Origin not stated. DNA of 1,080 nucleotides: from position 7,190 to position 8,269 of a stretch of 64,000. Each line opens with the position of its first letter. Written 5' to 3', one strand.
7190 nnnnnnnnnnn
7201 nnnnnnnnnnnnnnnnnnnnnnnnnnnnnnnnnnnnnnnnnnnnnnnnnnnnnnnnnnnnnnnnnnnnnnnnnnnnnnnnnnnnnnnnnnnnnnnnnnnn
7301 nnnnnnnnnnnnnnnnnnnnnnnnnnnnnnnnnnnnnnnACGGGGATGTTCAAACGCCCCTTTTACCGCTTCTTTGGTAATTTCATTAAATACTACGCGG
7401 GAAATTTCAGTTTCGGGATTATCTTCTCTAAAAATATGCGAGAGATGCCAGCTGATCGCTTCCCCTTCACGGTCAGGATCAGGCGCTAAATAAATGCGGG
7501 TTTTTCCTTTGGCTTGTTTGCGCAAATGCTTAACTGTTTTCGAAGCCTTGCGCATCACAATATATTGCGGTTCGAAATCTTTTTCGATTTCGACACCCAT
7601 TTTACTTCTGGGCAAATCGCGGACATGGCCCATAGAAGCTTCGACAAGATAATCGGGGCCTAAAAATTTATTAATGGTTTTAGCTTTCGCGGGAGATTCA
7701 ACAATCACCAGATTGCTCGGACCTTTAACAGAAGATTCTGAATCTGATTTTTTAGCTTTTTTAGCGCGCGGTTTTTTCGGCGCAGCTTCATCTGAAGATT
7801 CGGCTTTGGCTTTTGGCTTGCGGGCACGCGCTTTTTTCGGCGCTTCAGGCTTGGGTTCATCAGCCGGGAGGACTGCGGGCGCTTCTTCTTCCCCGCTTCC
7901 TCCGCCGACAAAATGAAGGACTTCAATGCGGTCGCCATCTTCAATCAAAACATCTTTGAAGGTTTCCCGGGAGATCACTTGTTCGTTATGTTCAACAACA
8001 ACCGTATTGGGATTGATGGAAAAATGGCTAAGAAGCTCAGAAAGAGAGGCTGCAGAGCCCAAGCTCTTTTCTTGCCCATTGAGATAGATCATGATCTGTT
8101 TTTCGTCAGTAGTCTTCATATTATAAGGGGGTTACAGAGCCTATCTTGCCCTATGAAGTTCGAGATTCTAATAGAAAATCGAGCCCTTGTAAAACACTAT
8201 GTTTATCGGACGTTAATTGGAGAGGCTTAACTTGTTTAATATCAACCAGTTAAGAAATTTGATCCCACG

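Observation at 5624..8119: ThiS-like ubiquitin-fold domain fused in frame to topoisomerase I through a Lys/Ala/Pro-rich linker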

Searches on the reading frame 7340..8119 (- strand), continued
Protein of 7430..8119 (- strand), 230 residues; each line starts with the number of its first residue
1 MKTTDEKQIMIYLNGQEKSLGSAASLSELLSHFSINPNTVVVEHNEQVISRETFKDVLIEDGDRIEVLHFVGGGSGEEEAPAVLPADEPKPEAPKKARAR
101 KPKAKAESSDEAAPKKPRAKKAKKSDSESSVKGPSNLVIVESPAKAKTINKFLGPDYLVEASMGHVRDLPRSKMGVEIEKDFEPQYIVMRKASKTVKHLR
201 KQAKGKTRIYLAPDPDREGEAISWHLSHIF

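Call 74: predict_structure(alignment_id=A3)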
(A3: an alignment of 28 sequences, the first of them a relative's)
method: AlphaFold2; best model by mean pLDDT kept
length: 378 residues; sequences in the alignment: 28
mean_pLDDT: 72.7   pTM: 0.46
mean pLDDT of the five models: 72.7, 66.6, 64.2, 58.5, 57.7
residues with pLDDT >= 90: 96; 70-90: 137; 50-70: 64; < 50: 81
segments of 3 or more residues with pLDDT < 50: 1-3, 70-73, 226-228, 230-249, 321-333, 335-337, 347-362, 366-378
pLDDT, mean of each block of 10 residues (from residue 1): 68 90 91 86 91 92 81 70 89 91 84 63 70 84 91 91 92 90 92 94 81 64 51 44 40 54 74 73 83 83 85 69 40 46 50 45 46 30
secondary structure, 60 per line:
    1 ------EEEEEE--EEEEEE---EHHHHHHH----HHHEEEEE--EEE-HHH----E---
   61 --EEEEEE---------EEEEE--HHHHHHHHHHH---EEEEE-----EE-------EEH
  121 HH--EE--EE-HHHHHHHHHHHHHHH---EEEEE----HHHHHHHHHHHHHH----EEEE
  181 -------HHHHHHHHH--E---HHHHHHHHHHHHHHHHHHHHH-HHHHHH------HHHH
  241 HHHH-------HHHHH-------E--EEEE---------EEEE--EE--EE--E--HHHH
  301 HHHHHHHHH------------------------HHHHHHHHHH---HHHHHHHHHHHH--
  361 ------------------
elements in order: E7-12 E15-20 H25-31 E39-43 E46-48 E63-68 E78-82 H85-95 E99-103 H132-146 E150-154 H159-172 E177-180 H188-196 H203-223 H225-230 H237-244 H252-256 E267-270 E280-283 H297-309 H334-343 H347-358

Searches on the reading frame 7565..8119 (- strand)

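Call 75: search_protein_families(library=pfam, proteins=[P0337, P0363], max_evalue=0.001)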
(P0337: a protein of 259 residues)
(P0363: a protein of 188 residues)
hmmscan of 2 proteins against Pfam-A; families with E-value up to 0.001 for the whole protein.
P0337 (259 aa): 2 families
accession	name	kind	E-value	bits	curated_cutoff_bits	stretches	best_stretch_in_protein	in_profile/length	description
PF01075.23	Glyco_transf_9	-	4.1e-26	92.3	22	1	44-215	86-244/247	Glycosyltransferase family 9 (heptosyltransferase)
PF02597.26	ThiS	-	9.3e-12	45.8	22.5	1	11-73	2-76/76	ThiS family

P0363 (188 aa): 2 families
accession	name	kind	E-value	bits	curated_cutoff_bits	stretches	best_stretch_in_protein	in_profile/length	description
PF02597.26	ThiS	-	4.6e-13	50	22.5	1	9-72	1-76/76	ThiS family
PF00903.31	Glyoxalase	-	3.5e-06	27.9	20.6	1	82-178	7-116/121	Glyoxalase/Bleomycin resistance protein/Dioxygenase superfamily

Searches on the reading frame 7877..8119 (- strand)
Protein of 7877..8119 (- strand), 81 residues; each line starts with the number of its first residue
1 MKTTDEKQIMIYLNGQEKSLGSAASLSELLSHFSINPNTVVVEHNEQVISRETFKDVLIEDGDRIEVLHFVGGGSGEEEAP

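Call 3: search_protein_families(library=pfam, proteins=[window:7877-8119:-], max_evalue=0.01)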
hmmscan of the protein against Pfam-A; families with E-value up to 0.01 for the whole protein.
window:7877-8119:- (81 aa): 1 family
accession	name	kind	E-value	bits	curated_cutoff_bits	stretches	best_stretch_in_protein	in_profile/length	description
PF02597.26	ThiS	-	6.8e-12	46.2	22.5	1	13-74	3-76/76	ThiS family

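Call 4: search_protein_families(library=ncbifam, proteins=[window:7877-8119:-], max_evalue=0.01)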
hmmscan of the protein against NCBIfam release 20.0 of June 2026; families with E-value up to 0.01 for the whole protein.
window:7877-8119:- (81 aa): 1 family
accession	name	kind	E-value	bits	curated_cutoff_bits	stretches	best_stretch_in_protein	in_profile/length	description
TIGR01683.1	thiS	equivalog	2.1e-19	69.6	37.45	1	11-74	1-64/64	sulfur carrier protein ThiS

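Call 50: search_protein_families(library=ncbifam, proteins=[window:7898-8092:-], max_evalue=0.001)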
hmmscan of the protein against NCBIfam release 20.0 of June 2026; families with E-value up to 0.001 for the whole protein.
seq(65 aa): 1 family
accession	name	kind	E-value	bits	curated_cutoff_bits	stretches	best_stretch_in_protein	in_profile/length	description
TIGR01683.1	thiS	equivalog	9.9e-20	70.7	37.45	1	2-65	1-64/64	sulfur carrier protein ThiS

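Call 63: search_solved_structures(query=window:7898-8119:-, max_evalue=0.01, show_alignments=2)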
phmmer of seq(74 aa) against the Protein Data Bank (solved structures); distinct sequences matched with E-value up to 0.01: 3.
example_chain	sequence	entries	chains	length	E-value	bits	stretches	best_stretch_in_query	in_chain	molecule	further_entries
1tyg_B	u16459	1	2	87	3.9e-09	39.8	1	10-74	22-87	yjbS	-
2k5p_A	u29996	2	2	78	1.5e-07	34.8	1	12-74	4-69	thiamine-biosynthesis protein | Thiamine-biosynthesis protein ThiS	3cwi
1f0z_A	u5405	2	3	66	0.0035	21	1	11-74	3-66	THIS PROTEIN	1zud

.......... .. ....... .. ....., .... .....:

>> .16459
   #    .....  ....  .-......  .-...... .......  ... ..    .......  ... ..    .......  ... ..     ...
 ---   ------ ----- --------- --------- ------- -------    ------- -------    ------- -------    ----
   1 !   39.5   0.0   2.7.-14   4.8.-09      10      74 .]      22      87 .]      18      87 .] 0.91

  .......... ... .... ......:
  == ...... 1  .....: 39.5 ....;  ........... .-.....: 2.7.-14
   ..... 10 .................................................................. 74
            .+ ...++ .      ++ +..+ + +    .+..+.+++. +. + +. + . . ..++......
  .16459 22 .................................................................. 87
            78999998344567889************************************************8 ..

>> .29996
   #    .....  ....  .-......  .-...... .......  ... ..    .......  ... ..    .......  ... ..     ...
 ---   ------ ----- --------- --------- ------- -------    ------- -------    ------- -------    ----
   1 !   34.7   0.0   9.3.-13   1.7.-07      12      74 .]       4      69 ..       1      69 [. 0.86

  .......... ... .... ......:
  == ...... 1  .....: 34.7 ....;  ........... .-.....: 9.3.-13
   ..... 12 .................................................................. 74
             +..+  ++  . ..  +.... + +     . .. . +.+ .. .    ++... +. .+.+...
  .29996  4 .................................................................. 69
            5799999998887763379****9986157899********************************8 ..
